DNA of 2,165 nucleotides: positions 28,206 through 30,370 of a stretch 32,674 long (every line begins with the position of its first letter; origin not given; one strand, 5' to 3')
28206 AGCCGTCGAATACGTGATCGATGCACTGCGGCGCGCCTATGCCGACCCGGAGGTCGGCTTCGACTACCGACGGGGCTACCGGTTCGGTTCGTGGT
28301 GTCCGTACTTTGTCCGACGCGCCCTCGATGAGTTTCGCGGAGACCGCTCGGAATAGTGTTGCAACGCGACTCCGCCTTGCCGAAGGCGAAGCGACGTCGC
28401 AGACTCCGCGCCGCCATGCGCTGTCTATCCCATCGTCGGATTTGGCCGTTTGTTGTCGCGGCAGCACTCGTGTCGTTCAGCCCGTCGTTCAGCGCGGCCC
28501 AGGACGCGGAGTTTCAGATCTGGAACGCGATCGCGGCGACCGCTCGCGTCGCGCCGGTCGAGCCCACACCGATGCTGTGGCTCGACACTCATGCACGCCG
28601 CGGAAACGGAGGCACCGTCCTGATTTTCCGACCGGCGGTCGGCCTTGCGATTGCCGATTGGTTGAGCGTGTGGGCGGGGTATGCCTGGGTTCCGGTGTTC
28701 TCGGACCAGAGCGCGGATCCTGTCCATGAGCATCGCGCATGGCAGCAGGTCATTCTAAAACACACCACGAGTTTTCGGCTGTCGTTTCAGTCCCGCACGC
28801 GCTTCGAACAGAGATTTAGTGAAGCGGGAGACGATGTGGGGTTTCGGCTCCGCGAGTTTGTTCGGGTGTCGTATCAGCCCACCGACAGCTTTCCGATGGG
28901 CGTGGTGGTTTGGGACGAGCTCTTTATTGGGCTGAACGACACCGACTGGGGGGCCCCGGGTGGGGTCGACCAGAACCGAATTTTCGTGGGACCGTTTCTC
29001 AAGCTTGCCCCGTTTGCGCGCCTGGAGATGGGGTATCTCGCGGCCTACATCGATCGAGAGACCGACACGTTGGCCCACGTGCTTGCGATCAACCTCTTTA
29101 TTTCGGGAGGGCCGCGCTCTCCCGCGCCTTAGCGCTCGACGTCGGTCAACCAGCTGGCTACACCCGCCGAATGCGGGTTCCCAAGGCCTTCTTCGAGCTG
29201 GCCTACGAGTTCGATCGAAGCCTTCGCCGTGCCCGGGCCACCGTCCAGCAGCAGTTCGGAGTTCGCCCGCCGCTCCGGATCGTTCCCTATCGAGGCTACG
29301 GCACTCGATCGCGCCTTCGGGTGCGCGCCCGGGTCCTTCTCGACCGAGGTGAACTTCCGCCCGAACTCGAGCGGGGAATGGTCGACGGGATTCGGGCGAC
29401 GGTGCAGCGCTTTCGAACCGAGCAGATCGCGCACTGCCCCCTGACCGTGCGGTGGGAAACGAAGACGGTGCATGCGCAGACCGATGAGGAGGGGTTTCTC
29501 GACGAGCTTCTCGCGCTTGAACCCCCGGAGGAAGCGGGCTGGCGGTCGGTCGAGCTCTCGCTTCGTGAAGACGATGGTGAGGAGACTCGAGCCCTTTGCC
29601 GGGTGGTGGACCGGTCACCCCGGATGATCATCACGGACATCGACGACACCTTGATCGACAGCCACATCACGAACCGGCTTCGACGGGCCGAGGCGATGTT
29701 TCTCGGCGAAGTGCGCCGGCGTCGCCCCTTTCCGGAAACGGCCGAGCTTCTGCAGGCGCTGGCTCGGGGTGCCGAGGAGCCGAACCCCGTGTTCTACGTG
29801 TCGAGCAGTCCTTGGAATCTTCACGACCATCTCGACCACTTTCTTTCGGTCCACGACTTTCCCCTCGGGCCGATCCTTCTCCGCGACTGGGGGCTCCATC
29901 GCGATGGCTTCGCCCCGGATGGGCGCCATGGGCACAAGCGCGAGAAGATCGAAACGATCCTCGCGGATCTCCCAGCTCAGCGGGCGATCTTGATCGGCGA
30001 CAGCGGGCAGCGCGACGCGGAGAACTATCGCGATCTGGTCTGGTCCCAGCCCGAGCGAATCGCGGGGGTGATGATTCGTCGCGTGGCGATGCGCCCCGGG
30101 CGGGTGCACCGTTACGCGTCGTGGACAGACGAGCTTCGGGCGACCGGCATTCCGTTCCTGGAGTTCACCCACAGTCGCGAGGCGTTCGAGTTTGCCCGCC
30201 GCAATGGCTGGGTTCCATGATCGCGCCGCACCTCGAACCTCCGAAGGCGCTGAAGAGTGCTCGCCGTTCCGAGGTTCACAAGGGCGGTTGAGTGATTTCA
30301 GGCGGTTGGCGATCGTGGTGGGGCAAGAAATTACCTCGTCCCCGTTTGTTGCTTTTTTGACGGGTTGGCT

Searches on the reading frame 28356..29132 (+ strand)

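Call 8: search_protein_families(library=pfam, proteins=[window:28356-29132:+], max_evalue=0.01)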
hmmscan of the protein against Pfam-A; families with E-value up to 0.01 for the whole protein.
window:28356-29132:+ (258 aa): 1 family
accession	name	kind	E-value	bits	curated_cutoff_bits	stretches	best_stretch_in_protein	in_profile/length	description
PF10677.15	DUF2490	-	1.3e-38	133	29.8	1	53-237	1-182/186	Protein of unknown function (DUF2490)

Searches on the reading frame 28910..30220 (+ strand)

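Call 8: search_protein_families(library=pfam, proteins=[window:28910-30220:+], max_evalue=0.01)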
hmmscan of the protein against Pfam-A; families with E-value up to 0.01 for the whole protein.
window:28910-30220:+ (436 aa): 1 family
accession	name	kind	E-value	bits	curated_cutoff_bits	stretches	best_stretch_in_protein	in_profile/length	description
PF09949.15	APP1_cat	-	9.5e-43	146.2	27.1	1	240-391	3-154/154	Phosphatidate phosphatase APP1, catalytic domain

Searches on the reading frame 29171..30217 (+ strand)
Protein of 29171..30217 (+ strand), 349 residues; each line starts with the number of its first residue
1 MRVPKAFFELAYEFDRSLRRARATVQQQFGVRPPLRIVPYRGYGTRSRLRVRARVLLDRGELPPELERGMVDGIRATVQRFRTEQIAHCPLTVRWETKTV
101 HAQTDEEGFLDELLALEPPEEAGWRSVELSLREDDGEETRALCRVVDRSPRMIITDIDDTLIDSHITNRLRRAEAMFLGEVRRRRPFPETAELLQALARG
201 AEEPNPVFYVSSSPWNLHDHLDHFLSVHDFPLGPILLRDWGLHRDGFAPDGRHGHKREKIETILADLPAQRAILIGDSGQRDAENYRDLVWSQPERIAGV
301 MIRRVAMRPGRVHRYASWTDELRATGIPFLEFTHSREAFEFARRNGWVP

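Call 25: find_homologous_proteins(query=window:29171-30217:+, max_evalue=1e-20)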
Query seq(349 aa) (349 aa): 4287 proteins with E <= 1e-20 among 8000 candidates; the best 120 are listed.
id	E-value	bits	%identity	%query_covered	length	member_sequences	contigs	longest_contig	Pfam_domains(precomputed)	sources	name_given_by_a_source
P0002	4.7e-234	794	100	100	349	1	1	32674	PF09949.16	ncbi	ncbi:MAG: phosphatase domain-containing protein [Myxococcota bacterium]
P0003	5.4e-122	425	58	100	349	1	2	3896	PF09949.16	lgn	-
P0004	8.9e-98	346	48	100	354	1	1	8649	PF09949.16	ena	-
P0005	1.4e-94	335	48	99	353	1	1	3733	PF09949.16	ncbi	-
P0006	2.0e-94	335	48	100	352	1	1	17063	PF09949.16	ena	-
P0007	1.3e-90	322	47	100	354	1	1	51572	PF09949.16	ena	-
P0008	3.5e-81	291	45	97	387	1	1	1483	PF09949.16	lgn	-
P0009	8.7e-81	290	45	95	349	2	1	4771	PF09949.16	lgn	-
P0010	7.1e-78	280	44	99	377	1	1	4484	PF09949.16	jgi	-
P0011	9.1e-78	280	48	85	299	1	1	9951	PF09949.16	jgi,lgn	jgi:phosphatidate phosphatase APP1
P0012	1.5e-77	279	43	95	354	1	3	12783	PF09949.16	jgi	jgi:phosphatidate phosphatase APP1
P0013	1.5e-77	279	45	98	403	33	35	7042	PF09949.16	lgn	-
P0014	2.2e-77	279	44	96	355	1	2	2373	PF09949.16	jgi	jgi:phosphatidate phosphatase APP1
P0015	2.6e-77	278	44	99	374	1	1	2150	PF09949.16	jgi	jgi:phosphatidate phosphatase APP1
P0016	2.9e-77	278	45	93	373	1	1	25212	PF09949.16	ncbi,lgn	ncbi:MAG: App1 family protein [Myxococcota bacterium]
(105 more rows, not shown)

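Call 26: find_encoding_contigs(protein=P0003, flank=5000, max_places=3)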
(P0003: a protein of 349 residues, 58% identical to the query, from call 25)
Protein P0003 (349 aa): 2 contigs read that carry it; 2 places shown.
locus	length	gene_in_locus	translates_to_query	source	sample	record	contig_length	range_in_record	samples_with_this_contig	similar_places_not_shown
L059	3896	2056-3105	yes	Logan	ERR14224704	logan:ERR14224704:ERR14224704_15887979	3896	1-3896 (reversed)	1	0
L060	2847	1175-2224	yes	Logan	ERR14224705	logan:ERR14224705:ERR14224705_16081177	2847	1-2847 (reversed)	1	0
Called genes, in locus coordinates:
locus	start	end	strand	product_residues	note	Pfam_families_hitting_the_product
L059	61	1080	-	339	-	PF03372:Exo_endo_phos (weak)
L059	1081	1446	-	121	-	-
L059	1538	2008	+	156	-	-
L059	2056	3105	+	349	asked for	PF09949:APP1_cat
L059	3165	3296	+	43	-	-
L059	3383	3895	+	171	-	?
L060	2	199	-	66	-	?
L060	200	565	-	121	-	-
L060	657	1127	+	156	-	-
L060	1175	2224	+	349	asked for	PF09949:APP1_cat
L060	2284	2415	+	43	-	-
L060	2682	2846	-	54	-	?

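Call 27: find_encoding_contigs(protein=P0007, flank=6000, max_places=2)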
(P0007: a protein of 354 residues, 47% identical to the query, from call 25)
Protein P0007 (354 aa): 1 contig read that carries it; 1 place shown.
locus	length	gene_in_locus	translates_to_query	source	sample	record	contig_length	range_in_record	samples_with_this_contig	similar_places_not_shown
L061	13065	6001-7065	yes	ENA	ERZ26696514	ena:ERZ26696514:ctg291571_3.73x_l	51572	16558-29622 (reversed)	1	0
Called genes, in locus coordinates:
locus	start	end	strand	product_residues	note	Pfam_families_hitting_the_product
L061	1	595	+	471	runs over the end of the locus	PF13365:Trypsin_2, PF13620:CarboxypepD_reg (weak)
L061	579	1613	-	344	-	PF02685:Glucokinase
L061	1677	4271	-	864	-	PF07714:PK_Tyr_Ser-Thr (weak), PF00069:Pkinase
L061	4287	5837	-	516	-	PF00069:Pkinase, PF07714:PK_Tyr_Ser-Thr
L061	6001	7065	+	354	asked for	PF09949:APP1_cat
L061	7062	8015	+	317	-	PF00005:ABC_tran, PF13304:AAA_21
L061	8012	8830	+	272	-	PF01061:ABC2_membrane, PF12698:ABC2_membrane_3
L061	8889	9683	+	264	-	PF00497:SBP_bac_3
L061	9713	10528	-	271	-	-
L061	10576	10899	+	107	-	PF01355:HIPIP (weak)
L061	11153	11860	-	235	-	-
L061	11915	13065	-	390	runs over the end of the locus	PF00155:Aminotran_1_2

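Call 28: find_encoding_contigs(protein=P0006, flank=6000, max_places=2)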
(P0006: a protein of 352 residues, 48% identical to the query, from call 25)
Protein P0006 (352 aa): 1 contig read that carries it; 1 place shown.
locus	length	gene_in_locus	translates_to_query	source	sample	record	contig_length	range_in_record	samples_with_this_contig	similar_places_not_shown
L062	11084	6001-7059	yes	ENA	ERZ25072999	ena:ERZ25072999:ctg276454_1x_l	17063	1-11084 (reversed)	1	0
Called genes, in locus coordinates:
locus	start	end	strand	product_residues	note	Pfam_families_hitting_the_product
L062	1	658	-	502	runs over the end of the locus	PF00479:G6PD_N, PF02781:G6PD_C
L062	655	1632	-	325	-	PF02254:TrkA_N (weak), PF02826:2-Hacid_dh_C (weak), PF03446:NAD_binding_2, PF03807:F420_oxidored (weak), PF00393:6PGD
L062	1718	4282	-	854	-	PF00069:Pkinase, PF07714:PK_Tyr_Ser-Thr, PF00069:Pkinase (weak)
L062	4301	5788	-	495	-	PF00069:Pkinase, PF07714:PK_Tyr_Ser-Thr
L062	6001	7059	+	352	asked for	PF09949:APP1_cat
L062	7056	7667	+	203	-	PF00005:ABC_tran, PF13304:AAA_21 (faint)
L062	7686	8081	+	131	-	-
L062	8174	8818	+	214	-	PF01061:ABC2_membrane, PF12698:ABC2_membrane_3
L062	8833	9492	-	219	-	-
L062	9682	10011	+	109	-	PF01355:HIPIP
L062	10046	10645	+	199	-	-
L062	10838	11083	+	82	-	?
